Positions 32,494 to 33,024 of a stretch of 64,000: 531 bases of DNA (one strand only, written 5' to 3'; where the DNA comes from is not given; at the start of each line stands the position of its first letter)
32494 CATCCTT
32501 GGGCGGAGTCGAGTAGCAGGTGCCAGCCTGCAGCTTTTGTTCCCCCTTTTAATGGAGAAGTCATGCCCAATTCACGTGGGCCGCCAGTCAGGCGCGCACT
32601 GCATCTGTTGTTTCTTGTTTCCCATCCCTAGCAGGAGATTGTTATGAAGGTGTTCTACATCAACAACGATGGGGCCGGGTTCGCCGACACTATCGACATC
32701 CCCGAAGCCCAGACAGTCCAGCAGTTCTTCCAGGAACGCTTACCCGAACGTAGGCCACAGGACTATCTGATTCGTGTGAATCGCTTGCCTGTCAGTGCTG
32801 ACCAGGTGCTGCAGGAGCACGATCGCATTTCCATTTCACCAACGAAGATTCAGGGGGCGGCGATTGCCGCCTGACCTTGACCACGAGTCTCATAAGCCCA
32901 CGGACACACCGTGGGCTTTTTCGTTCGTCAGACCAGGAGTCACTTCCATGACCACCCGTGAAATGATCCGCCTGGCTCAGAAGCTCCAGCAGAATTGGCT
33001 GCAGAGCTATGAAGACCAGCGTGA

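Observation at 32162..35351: Ubiquitin-like conjugation cassette 1 (Ubl - E2 - JAMM - E1) on an integrase-bounded island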

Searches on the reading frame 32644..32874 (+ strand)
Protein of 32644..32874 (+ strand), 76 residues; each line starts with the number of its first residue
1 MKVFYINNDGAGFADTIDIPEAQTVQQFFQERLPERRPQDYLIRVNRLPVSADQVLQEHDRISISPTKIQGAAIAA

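Call 3: search_protein_families(library=pfam, proteins=[window:32644-32874:+], max_evalue=1)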
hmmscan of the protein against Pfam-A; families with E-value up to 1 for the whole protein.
window:32644-32874:+ (76 aa): 1 family
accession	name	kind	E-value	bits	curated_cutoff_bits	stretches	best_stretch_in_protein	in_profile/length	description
PF02597.26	ThiS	-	0.0072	17.3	22.5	1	6-64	6-69/76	ThiS family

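Call 4: search_protein_families(library=padloc, proteins=[window:32644-32874:+], max_evalue=1)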
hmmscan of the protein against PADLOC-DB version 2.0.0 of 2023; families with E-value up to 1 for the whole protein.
window:32644-32874:+ (76 aa): 0 families

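Call 5: search_protein_families(library=ncbifam, proteins=[window:32644-32874:+], max_evalue=1)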
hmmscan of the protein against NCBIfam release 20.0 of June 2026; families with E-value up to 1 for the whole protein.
window:32644-32874:+ (76 aa): 0 families

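Call 50: search_solved_structures(query=A5, max_evalue=10, show_alignments=2)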
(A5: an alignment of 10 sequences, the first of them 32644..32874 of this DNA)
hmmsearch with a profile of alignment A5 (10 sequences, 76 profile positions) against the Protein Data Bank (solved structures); distinct sequences matched with E-value up to 10: 2.
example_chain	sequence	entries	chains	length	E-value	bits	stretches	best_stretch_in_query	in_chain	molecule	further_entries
8ub3_A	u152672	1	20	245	0.051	17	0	18-62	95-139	DpHF7 filament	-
8uao_A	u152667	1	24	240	0.15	15.5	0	19-62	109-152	DpHF18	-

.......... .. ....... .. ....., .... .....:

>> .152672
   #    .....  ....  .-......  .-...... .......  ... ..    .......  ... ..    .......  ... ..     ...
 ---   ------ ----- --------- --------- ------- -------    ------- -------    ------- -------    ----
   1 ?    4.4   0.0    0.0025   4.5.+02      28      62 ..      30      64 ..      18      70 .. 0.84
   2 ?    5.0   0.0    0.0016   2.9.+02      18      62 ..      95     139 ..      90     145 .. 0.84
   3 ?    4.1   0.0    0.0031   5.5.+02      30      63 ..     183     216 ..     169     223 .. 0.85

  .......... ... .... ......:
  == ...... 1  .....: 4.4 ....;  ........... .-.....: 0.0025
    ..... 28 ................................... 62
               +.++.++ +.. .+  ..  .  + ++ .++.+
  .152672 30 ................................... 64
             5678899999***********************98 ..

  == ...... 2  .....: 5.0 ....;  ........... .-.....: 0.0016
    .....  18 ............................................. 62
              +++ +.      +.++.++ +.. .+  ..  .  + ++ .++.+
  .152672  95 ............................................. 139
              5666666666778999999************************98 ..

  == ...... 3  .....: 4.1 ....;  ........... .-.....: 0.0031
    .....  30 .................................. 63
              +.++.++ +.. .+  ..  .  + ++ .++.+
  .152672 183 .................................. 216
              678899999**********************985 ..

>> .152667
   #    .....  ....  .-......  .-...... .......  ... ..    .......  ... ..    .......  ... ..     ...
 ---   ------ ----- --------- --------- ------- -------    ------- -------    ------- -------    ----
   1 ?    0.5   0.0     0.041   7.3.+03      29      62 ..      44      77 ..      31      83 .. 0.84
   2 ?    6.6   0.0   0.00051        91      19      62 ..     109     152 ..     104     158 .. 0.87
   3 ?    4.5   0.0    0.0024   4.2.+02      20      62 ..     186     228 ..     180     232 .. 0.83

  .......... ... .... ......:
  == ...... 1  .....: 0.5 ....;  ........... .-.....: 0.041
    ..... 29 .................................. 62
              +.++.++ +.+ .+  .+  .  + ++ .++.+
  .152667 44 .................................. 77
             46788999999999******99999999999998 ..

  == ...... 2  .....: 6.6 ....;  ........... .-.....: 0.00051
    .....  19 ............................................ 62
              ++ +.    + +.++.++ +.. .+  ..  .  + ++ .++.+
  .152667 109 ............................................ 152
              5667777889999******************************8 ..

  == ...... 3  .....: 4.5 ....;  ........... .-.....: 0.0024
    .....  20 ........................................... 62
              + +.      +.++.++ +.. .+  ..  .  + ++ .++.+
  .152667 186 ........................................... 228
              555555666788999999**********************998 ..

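Call 67: search_protein_families(library=phrogs, proteins=[window:32644-32874:+], max_evalue=0.01)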
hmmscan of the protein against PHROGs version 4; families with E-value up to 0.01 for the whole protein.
window:32644-32874:+ (76 aa): 0 families

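Call 77: find_homologous_proteins(query=window:32644-32874:+, max_evalue=0.001)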
Query window:32644-32874:+ (76 aa): 992 proteins with E <= 0.001 among 992 candidates; the best 120 are listed.
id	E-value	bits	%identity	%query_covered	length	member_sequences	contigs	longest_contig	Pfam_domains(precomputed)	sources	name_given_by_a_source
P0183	1.1e-40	154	95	100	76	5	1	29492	-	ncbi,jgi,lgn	jgi:sulfur carrier protein ThiS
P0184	2.3e-38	147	91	100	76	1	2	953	-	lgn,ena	-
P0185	9.1e-38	145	91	100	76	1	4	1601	-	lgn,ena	-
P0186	2.5e-36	140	86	100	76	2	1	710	-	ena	-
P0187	8.9e-36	138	86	100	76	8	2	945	-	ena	-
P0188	9.0e-36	138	83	100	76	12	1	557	-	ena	-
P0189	1.3e-35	138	86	100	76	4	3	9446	-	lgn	-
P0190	2.4e-35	137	84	100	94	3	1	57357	-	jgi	jgi:hypothetical protein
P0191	2.5e-35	137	80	100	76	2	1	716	-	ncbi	-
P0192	2.5e-35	137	83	100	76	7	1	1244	-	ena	-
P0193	3.3e-35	137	83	100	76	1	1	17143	-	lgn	-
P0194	7.3e-35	135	88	96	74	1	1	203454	-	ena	-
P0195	1.7e-34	134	80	100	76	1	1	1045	-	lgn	-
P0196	2.7e-34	134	86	96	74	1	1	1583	-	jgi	jgi:sulfur carrier protein ThiS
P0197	6.6e-34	132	83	100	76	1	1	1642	-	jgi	jgi:hypothetical protein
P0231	3.8e-25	105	69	97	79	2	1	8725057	-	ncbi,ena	-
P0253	1.3e-24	103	67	96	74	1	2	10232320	-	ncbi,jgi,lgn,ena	ncbi:MAG: molybdopterin converting factor [Thermoguttaceae bacterium]|jgi:sulfur carrier protein Thi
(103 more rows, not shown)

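Call 87: predict_structure(alignment_id=A7)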
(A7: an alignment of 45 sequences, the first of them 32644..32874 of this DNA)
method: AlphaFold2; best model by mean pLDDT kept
length: 76 residues; sequences in the alignment: 45
mean_pLDDT: 91.1   pTM: 0.78
mean pLDDT of the five models: 91.1, 90.4, 87.7, 87.0, 85.6
residues with pLDDT >= 90: 60; 70-90: 8; 50-70: 7; < 50: 1
segments of 3 or more residues with pLDDT < 50: none
pLDDT, mean of each block of 10 residues (from residue 1): 95 95 97 92 96 97 87 55
secondary structure, 60 per line:
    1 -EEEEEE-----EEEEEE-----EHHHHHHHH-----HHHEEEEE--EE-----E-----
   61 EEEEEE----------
elements in order: E2-7 E13-18 H25-32 E41-45 E61-66

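Call 89: fold_search(model_id=the predicted structure, library=pdb)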
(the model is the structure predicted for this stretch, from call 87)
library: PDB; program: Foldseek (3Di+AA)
matches with E <= 10: 1497; with E <= 0.001: 7
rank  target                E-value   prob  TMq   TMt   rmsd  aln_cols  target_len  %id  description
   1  8hm2_B                5.2e-04  1.00  0.65  0.66   2.9        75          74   17  Crystal structure of human ubiquitin-like protein from bacteroides fragilis c terminal cysteine mutant (released 2023-11-29)
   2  8ahx_H                5.6e-04  1.00  0.63  0.67   2.7        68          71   22  Cryo-EM structure of the nitrogen-fixation associated NADH:ferredoxin oxidoreductase RNF from Azotobacter vinelandii (released 2023-11-01)
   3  5d2m_B                5.6e-04  1.00  0.60  0.60   4.3        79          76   13  Complex between human SUMO2-RANGAP1, UBC9 and ZNF451 (released 2015-11-04)
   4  6qml_B                6.4e-04  1.00  0.61  0.61   3.3        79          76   11  UCHL3 in complex with synthetic, K27-linked diubiquitin (released 2020-02-26)
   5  5lrv_B                6.4e-04  1.00  0.57  0.60   3.0        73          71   14  Structure of Cezanne/OTUD7B OTU domain bound to Lys11-linked diubiquitin (released 2016-10-19)
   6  5gha_H                6.8e-04  1.00  0.66  0.76   2.5        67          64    6  Sulfur Transferase TtuA in complex with Sulfur Carrier TtuB (released 2017-05-03)
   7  5gha_F                8.3e-04  1.00  0.67  0.72   2.5        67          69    6  Sulfur Transferase TtuA in complex with Sulfur Carrier TtuB (released 2017-05-03)
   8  6isu_C                1.2e-03  1.00  0.63  0.63   2.8        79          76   13  Crystal structure of Lys27-linked di-ubiquitin in complex with its selective interacting protein UCHL3 (released 2019-02-06)
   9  2mqj_MODEL_1_A        1.2e-03  1.00  0.62  0.62   3.4        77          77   10  Solution structure of ubiquitin-like protein from Caldiarchaeum subterraneum (released 2015-06-24)
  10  2bf8_B                1.2e-03  1.00  0.57  0.57   3.1        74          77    9  Crystal structure of SUMO modified ubiquitin conjugating enzyme E2- 25K (released 2005-02-16)
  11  7r2e_C                1.3e-03  1.00  0.60  0.60   3.7        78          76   12  Structure of human Senp7 with SUMO2 (released 2022-12-07)
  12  5e6j_B                1.3e-03  1.00  0.58  0.59   3.7        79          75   11  Structure of SARS PLpro bound to a Lys48-linked di-ubiquitin activity based probe (released 2016-05-18)
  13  2mi8_MODEL_1_A        1.5e-03  1.00  0.60  0.60   3.0        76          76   12  Solution structure of lysine-free (K0) ubiquitin (released 2014-04-02)
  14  6fj7                  1.6e-03  1.00  0.68  0.65   3.3        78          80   12  Caldiarchaeum Subterraneum Ubiquitin (released 2018-07-25)
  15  4zft_B                1.6e-03  1.00  0.61  0.60   3.2        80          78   12  Catalytic domain of Sst2 F403W mutant bound to ubiquitin (released 2015-10-14)
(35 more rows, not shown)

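Call 114: find_encoding_contigs(protein=P0253, flank=10000, max_places=2)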
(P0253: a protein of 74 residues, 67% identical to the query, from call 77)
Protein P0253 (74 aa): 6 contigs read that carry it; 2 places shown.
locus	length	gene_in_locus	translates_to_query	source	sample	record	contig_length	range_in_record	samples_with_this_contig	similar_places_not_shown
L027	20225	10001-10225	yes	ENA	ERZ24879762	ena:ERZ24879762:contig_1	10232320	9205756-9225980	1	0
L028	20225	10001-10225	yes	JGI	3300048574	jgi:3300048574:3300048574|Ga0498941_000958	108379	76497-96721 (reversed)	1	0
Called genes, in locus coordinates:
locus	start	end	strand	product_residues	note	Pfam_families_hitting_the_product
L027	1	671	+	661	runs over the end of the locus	PF00239:Resolvase (faint)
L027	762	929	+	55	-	-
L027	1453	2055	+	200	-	-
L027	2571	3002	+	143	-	PF01809:YidD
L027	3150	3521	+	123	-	-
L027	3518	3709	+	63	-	PF11211:DUF2997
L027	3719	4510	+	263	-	-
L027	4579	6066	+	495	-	PF13401:AAA_22 (faint), PF00004:AAA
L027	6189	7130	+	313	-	-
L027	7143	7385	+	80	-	-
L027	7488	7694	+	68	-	-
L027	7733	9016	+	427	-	-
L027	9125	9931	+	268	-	-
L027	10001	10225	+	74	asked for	-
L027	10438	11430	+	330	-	-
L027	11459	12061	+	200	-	-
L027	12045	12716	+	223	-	PF00899:ThiF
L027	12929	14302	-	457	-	-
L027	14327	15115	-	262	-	PF14237:GYF_2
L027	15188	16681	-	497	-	PF13365:Trypsin_2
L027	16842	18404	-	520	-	PF01636:APH (weak), PF00069:Pkinase, PF07714:PK_Tyr_Ser-Thr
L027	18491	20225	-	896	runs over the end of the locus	PF05048:NosD (weak), PF13229:Beta_helix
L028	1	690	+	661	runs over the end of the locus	PF00239:Resolvase (faint)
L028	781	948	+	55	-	-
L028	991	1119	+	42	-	-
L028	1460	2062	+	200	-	-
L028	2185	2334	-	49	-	-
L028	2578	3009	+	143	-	PF01809:YidD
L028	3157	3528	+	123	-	-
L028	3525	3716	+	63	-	PF11211:DUF2997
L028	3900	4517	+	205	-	-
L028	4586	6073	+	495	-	PF13401:AAA_22 (faint), PF00004:AAA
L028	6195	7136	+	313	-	-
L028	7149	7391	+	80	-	-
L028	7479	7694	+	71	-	-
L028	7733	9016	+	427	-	-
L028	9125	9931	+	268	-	-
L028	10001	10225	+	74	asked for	-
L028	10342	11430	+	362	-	-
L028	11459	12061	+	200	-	-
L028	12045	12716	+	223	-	PF00899:ThiF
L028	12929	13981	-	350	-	-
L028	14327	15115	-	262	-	PF14237:GYF_2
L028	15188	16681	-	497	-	PF13365:Trypsin_2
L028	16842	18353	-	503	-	PF00069:Pkinase, PF07714:PK_Tyr_Ser-Thr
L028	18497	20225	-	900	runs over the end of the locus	PF05048:NosD (weak), PF13229:Beta_helix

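Call 115: find_encoding_contigs(protein=P0231, flank=10000, max_places=2)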
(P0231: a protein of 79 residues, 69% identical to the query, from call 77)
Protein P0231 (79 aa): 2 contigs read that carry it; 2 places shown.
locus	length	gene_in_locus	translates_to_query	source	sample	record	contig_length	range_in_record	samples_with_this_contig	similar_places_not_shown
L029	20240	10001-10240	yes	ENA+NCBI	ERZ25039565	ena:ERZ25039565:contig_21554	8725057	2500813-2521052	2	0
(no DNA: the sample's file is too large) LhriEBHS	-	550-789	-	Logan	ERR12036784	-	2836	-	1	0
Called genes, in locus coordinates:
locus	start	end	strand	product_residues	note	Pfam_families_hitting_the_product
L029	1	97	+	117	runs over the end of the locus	-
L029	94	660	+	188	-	PF07866:DUF1653, PF07883:Cupin_2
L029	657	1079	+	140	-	PF00903:Glyoxalase, PF18029:Glyoxalase_6 (faint)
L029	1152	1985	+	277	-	PF13489:Methyltransf_23 (weak), PF13649:Methyltransf_25, PF13847:Methyltransf_31 (weak), PF08241:Methyltransf_11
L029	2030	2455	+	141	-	PF00903:Glyoxalase, PF22658:YycE-like_N, PF22659:YycE-like_C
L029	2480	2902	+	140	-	-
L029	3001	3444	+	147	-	PF19452:DUF5990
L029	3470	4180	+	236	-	PF10056:DUF2293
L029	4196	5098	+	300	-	PF14281:PDDEXK_4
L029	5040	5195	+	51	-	-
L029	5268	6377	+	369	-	PF08386:Abhydrolase_4 (faint), PF05448:AXE1 (weak), PF02129:Peptidase_S15 (faint), PF00561:Abhydrolase_1 (weak), PF00326:Peptidase_S9, PF01738:DLH, PF07859:Abhydrolase_3 (weak), PF20434:BD-FAE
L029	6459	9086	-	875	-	PF25778:DUF7948, PF06739:SBBP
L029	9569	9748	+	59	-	-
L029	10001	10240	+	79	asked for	-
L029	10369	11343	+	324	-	-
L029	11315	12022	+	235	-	-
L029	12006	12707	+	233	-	PF00899:ThiF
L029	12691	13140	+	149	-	-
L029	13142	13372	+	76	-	-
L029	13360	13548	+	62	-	PF11211:DUF2997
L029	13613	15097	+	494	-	PF00004:AAA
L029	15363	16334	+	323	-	-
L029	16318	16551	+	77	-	-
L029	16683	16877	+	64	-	-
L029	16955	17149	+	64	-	-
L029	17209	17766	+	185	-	-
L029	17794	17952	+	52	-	-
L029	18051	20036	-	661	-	PF05048:NosD (weak), PF13229:Beta_helix (weak)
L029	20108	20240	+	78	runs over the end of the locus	PF13744:HTH_37 (weak), PF13560:HTH_31, PF12844:HTH_19 (weak), PF01381:HTH_3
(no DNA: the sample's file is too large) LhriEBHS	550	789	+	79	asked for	-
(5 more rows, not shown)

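Call 118: search_protein_families(library=pfam, proteins=[L027:3150-3521:+, L027:3518-3709:+, L027:3719-4510:+, L027:4579-6066:+, L027:6189-7130:+, L027:7143-7385:+, L027:7488-7694:+, L027:7733-9016:+, L027:9125-9931:+, L027:12929-14302:-], max_evalue=0.1)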
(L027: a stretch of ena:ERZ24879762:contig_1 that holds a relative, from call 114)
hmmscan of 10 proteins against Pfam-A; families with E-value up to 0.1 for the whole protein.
L027:3150-3521:+ (123 aa): 1 family
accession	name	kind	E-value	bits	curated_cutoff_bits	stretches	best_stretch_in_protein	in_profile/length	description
PF06868.16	DUF1257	-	0.00017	22.2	22.2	1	72-115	59-103/103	Protein of unknown function (DUF1257)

L027:3518-3709:+ (63 aa): 1 family
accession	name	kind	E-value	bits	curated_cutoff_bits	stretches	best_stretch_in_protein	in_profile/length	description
PF11211.13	DUF2997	-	9.4e-14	51.5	24.1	1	4-50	1-47/47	Protein of unknown function (DUF2997)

L027:3719-4510:+ (263 aa): 0 families

L027:4579-6066:+ (495 aa): 17 families
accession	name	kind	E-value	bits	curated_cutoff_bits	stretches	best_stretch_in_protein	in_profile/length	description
PF00004.35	AAA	-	3.8e-24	86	21.2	1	256-383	1-129/131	ATPase family associated with various cellular activities (AAA)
PF13401.12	AAA_22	-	3e-06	28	27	1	254-285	6-40/130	AAA domain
PF05621.17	TniB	-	7.6e-05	22.7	22.4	1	296-330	103-137/189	Bacterial TniB protein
PF13191.12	AAA_16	-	0.00032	21.7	32.6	1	236-280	10-51/167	AAA ATPase domain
PF07728.20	AAA_5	-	0.00054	20.4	22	1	255-324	1-78/139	AAA domain (dynein-related subfamily)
PF13481.12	AAA_25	-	0.00075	19.6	27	0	298-348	128-177/195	AAA domain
PF01695.23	IstB_IS21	-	0.0025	17.8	24.1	1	253-282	92-121/238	IstB-like ATP binding protein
PF25199.1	nSTAND_NTPase5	-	0.0027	18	34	0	240-323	30-107/145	Novel STAND NTPase 5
PF17862.7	AAA_lid_3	-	0.0089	16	27.2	1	415-431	13-29/45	AAA+ lid domain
PF05673.19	DUF815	-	0.017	14.7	23.8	1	226-280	27-80/249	Protein of unknown function (DUF815)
PF13521.12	AAA_28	-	0.022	15.4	27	1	256-281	2-27/164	AAA domain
PF13238.12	AAA_18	-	0.027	15.4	29.4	1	256-277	1-22/128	AAA domain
PF20720.3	nSTAND3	-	0.027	14.6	27.2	1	256-279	20-43/155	Novel STAND NTPase 3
PF13671.12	AAA_33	-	0.048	14.4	27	0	256-302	2-46/143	AAA domain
PF00005.33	ABC_tran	-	0.072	14.1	25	0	256-279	14-37/137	ABC transporter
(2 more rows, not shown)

L027:6189-7130:+ (313 aa): 2 families
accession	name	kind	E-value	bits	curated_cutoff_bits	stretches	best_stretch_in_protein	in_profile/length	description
PF18734.6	HEPN_AbiU2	-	0.027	14.4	26.8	0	51-138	98-186/193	AbiU2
PF07743.18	HSCB_C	-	0.033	15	22.1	0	112-146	8-41/74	HSCB C-terminal oligomerisation domain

L027:7143-7385:+ (80 aa): 0 families

L027:7488-7694:+ (68 aa): 0 families

L027:7733-9016:+ (427 aa): 0 families

L027:9125-9931:+ (268 aa): 0 families

L027:12929-14302:- (457 aa): 1 family
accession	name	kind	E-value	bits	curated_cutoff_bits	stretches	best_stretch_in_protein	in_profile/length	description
PF14237.11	GYF_2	-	4.8e-05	23.5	25.8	1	15-63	1-49/50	GYF domain 2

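Call 119: search_protein_families(library=padloc, proteins=[L027:3150-3521:+, L027:3518-3709:+, L027:3719-4510:+, L027:4579-6066:+, L027:6189-7130:+, L027:7143-7385:+, L027:7488-7694:+, L027:7733-9016:+, L027:9125-9931:+, L027:12929-14302:-], max_evalue=0.01)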
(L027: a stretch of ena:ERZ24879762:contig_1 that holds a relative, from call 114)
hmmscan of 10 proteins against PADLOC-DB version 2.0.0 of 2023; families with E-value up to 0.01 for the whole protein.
L027:3150-3521:+ (123 aa): 0 families

L027:3518-3709:+ (63 aa): 0 families

L027:3719-4510:+ (263 aa): 0 families

L027:4579-6066:+ (495 aa): 6 families
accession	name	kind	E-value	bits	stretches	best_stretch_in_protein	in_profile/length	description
PDLC02196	IetA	-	2.3e-14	51.6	1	255-429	124-298/374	-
PDLC04232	IetA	-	1.7e-10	38.8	1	251-371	115-233/330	-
PDLC02195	IetA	-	1.1e-09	36.1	1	253-450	137-334/395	-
PDLC00915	TRIP13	-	2.7e-09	34.9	1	256-323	65-144/302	TRIP13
PDLC04231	IetA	-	5.7e-07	27.6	1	250-345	115-208/262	-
PDLC02630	DrmD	-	0.0016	16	0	252-323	100-174/260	DrmD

L027:6189-7130:+ (313 aa): 0 families

L027:7143-7385:+ (80 aa): 0 families

L027:7488-7694:+ (68 aa): 0 families

L027:7733-9016:+ (427 aa): 0 families

L027:9125-9931:+ (268 aa): 0 families

L027:12929-14302:- (457 aa): 0 families
